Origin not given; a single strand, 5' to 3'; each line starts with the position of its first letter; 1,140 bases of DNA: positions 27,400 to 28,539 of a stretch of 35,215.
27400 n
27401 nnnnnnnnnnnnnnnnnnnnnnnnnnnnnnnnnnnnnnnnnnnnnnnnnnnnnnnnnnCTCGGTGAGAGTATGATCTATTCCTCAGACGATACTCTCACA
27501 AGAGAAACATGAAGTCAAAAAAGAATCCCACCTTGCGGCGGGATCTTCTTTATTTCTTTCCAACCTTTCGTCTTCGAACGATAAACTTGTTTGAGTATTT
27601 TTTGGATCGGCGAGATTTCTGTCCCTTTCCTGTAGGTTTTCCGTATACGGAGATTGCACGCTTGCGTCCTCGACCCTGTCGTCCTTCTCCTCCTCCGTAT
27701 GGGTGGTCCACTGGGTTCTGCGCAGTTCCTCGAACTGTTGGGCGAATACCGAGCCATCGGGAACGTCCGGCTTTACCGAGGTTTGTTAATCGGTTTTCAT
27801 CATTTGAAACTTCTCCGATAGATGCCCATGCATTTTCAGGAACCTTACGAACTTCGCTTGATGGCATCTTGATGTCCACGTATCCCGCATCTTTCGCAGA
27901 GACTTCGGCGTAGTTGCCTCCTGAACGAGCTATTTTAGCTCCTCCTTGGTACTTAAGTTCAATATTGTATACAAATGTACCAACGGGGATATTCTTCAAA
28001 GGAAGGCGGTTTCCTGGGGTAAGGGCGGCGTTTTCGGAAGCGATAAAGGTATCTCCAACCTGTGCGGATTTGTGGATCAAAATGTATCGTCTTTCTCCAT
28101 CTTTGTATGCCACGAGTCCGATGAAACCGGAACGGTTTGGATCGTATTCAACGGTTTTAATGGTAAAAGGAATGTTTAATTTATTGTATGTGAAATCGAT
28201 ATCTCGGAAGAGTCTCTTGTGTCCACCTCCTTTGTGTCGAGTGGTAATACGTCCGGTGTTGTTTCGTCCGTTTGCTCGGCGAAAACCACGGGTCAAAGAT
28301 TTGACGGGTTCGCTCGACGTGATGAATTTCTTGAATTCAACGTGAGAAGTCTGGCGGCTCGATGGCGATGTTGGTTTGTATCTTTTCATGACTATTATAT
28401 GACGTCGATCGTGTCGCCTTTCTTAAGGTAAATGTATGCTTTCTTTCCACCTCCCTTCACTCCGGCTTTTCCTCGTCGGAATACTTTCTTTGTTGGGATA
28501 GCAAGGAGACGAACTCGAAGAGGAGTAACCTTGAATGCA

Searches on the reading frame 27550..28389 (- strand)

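Call 5: search_protein_families(library=pfam, proteins=[window:27550-28389:-], max_evalue=0.01)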
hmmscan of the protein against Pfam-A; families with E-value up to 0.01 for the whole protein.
window:27550-28389:- (279 aa): 2 families
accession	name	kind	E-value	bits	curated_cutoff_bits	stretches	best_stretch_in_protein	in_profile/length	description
PF03947.24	Ribosomal_L2_C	-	4.4e-47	159.7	33.7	1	125-247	2-123/126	Ribosomal Proteins L2, C-terminal domain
PF00181.30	Ribosomal_L2_N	-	6.1e-30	103.5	23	1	41-116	1-76/77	Ribosomal Proteins L2, RNA binding N-terminal domain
